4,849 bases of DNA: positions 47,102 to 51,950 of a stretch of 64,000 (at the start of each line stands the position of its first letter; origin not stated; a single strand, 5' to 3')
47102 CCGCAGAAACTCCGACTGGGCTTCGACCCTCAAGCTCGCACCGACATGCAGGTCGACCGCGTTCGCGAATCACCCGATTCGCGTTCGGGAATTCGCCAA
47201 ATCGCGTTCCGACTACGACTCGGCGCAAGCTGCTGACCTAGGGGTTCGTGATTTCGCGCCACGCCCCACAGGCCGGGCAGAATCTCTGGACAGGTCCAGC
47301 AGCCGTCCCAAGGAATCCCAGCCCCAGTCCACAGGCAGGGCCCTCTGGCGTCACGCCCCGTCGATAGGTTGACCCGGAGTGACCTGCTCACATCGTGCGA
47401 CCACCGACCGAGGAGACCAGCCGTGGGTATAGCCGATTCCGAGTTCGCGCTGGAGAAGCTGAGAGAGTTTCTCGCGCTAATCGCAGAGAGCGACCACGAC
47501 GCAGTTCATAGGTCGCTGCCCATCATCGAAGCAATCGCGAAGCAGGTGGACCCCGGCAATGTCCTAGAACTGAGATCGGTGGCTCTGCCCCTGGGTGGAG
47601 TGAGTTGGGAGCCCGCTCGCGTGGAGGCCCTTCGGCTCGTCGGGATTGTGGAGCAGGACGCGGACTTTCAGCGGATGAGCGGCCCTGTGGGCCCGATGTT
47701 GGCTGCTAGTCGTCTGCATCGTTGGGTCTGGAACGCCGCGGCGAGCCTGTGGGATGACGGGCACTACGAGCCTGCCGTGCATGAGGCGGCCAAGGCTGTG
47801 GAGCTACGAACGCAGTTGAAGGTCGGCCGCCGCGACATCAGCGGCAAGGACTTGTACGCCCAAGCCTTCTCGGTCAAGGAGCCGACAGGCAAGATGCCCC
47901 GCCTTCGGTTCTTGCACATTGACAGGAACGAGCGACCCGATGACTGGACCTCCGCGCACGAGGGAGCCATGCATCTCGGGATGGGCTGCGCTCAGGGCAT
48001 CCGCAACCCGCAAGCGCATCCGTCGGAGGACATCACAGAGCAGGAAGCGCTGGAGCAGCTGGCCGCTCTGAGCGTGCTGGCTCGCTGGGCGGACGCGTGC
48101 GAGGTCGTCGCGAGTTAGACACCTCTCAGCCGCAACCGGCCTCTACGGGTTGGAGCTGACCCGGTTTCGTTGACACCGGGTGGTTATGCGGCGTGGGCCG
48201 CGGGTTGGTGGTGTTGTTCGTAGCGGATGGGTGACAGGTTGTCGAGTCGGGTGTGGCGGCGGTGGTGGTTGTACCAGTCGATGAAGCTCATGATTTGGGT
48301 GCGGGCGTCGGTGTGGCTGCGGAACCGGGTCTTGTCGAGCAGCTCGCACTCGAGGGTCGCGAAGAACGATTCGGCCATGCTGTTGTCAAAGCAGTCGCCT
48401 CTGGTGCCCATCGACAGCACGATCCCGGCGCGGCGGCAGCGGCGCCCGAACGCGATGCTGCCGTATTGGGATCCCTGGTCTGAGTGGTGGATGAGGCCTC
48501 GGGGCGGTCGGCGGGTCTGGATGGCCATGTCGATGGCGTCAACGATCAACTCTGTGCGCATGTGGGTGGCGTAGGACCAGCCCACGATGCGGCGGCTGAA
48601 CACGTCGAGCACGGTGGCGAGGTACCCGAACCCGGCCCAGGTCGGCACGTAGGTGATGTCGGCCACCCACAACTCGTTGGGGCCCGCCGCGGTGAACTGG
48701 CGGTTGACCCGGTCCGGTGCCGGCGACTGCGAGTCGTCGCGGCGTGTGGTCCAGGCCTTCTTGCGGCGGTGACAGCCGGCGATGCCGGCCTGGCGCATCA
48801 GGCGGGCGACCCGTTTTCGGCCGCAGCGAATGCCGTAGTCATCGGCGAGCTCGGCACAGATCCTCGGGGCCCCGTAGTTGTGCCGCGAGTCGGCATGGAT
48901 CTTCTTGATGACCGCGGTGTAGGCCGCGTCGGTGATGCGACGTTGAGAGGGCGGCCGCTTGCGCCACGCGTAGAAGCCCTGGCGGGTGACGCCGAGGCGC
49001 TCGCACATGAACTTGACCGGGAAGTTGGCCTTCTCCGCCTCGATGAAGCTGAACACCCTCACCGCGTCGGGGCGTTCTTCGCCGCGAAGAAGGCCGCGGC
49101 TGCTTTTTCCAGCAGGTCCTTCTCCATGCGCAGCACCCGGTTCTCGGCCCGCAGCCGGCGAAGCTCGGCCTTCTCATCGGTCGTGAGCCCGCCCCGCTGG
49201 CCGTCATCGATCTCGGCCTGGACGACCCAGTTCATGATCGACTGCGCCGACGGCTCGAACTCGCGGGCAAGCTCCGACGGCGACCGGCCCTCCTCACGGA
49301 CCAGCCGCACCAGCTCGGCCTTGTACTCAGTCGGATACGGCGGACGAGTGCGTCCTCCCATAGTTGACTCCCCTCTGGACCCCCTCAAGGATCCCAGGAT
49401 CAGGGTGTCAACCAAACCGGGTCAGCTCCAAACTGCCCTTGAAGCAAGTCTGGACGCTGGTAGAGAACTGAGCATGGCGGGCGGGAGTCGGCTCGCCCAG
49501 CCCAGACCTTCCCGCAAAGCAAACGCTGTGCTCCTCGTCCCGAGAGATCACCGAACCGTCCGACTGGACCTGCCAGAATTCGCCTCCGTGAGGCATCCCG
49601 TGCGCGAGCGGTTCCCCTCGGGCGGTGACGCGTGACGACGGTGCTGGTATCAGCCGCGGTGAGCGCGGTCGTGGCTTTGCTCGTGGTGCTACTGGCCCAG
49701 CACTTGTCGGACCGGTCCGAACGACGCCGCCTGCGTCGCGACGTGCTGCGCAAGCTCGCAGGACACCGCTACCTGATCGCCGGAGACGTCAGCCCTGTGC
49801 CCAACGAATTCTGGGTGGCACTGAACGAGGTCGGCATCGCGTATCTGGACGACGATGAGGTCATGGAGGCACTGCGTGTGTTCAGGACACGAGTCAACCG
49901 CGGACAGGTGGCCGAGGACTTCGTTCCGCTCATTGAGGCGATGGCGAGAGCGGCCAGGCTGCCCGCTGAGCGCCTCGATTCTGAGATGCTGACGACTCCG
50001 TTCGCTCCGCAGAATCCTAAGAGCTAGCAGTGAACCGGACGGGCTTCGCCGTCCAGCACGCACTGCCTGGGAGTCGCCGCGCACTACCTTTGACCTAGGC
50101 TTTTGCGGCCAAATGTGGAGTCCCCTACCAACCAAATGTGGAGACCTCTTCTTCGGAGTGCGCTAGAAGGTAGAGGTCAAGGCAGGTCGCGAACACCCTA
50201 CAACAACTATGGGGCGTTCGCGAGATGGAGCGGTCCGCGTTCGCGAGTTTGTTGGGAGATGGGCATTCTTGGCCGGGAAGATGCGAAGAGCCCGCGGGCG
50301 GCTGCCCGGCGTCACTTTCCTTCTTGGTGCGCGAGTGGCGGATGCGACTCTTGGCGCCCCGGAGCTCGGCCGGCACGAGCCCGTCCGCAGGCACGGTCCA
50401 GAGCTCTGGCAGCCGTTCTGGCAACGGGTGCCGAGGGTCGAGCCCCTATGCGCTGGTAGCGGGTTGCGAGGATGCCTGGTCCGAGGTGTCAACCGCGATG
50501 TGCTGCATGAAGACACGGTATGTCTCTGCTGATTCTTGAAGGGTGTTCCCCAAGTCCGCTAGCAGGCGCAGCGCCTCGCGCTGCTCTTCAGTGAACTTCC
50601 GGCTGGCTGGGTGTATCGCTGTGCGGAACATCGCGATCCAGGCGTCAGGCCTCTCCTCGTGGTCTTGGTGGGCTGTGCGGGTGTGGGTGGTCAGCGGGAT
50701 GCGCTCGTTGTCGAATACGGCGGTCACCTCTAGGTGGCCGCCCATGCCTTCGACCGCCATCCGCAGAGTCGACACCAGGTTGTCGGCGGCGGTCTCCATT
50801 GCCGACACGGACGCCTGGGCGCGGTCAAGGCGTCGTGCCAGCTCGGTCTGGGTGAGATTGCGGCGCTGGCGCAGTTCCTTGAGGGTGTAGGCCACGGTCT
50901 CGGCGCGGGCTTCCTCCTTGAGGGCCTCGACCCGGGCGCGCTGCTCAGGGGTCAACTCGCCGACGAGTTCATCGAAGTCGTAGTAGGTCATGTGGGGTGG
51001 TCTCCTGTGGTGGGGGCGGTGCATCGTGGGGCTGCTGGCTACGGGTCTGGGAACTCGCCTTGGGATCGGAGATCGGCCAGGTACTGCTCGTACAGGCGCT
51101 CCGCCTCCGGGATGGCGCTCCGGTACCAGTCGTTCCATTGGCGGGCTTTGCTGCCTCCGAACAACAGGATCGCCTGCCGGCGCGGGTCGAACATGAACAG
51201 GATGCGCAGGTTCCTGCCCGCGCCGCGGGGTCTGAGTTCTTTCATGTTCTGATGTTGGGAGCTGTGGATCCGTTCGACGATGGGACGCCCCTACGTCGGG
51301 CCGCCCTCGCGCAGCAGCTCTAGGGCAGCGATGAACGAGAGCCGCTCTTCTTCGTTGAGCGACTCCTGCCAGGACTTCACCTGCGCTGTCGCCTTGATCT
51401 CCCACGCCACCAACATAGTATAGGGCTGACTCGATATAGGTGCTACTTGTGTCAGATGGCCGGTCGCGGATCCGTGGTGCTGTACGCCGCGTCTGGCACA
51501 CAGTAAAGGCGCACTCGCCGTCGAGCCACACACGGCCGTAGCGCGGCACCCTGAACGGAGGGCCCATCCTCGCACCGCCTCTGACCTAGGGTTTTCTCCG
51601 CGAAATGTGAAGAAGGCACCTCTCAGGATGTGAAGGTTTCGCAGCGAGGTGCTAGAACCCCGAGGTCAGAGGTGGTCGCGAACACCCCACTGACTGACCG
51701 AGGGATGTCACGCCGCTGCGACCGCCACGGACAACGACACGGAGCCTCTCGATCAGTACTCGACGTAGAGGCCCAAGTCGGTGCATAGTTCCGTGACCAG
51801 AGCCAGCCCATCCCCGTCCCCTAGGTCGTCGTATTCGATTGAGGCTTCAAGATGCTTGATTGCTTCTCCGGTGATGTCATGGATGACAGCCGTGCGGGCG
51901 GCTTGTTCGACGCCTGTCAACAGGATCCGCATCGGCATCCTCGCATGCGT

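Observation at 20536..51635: Every junction element carries two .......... boxes at a fixed 22-23 bp spacing: candidate arm-type recombinase sites of one element family using two tRNA targets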

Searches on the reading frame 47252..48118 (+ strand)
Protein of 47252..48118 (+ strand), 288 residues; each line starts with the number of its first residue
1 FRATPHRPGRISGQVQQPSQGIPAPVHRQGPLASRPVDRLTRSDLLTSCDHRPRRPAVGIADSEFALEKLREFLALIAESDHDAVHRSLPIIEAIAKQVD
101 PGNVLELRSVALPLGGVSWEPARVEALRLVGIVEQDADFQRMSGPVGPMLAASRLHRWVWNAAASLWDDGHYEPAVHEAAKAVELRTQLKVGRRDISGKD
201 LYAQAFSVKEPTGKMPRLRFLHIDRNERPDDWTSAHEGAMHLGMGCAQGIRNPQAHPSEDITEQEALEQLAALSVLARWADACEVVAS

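Call 27: search_protein_families(library=pfam, proteins=[window:47252-48118:+], max_evalue=0.01)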
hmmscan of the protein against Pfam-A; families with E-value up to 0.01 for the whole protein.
window:47252-48118:+ (288 aa): 1 family
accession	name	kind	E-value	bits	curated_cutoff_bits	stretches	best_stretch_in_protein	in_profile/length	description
PF09509.15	Hypoth_Ymh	-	2.2e-27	95.7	25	1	154-279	2-118/119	Protein of unknown function (Hypoth_ymh)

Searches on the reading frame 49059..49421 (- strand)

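Call 27: search_protein_families(library=pfam, proteins=[window:49059-49421:-], max_evalue=0.01)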
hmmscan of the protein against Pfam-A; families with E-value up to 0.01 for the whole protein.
window:49059-49421:- (120 aa): 1 family
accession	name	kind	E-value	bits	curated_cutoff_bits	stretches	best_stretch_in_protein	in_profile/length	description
PF01527.26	HTH_Tnp_1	-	9.6e-10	39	24.1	1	26-98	4-71/75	Transposase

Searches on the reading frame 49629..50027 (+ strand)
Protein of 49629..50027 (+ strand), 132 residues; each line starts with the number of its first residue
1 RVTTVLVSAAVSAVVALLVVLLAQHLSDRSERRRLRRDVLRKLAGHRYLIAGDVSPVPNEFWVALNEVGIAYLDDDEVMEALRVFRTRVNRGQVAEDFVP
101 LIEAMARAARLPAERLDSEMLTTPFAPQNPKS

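Call 16: search_protein_families(library=pfam, proteins=[window:49629-50027:+], max_evalue=0.01)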
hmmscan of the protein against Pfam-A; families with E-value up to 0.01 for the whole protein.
window:49629-50027:+ (132 aa): 1 family
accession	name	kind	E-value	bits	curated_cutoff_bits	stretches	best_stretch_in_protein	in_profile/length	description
PF20385.3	DUF6680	-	0.00032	20.9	23.2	1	13-107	13-112/170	Family of unknown function (DUF6680)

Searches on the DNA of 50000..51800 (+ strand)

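Call 31: search_rna_families(source=window, start=50000, end=51800, threshold=evalue, max_evalue=10, show_alignments=3)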
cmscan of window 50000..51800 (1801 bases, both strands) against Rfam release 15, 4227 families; matches with E-value up to 10: 1.
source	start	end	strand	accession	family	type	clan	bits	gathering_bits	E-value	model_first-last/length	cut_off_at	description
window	51324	51384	-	RF03990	mir-4888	Gene; miRNA;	-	18.4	90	5.2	1-73/73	no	mir-4888 microRNA precursor family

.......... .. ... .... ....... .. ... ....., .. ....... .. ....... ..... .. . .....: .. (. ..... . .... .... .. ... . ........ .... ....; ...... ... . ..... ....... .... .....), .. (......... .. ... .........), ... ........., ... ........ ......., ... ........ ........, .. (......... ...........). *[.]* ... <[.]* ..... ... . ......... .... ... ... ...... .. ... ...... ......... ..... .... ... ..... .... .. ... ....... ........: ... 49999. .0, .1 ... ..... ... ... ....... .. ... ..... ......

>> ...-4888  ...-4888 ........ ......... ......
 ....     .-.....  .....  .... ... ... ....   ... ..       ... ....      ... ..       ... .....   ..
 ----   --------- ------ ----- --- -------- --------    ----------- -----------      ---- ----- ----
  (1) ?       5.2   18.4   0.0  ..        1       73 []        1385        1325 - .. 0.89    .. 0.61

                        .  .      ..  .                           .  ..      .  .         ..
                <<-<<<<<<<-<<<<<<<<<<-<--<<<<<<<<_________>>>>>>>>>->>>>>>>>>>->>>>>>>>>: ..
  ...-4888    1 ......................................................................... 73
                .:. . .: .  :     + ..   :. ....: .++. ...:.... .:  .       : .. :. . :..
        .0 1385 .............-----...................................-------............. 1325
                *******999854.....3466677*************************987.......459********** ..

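Call 54: search_dna_similar(query=window:51570-51700:+, collection=phages, mode=distant, max_evalue=1)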
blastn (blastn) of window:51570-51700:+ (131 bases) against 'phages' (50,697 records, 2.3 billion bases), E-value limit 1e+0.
No match.

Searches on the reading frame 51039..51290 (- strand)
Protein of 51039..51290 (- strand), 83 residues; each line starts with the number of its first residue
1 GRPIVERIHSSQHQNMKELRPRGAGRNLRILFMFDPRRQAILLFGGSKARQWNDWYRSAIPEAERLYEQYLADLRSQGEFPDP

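Call 51: search_protein_families(library=pfam, proteins=[window:51039-51290:-], max_evalue=0.01)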
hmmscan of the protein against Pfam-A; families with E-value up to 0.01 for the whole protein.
window:51039-51290:- (83 aa): 1 family
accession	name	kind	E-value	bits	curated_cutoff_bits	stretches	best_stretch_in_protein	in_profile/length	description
PF05973.20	Gp49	-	5.5e-13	49.2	23.9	1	2-68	30-90/90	Phage derived protein Gp49-like (DUF891)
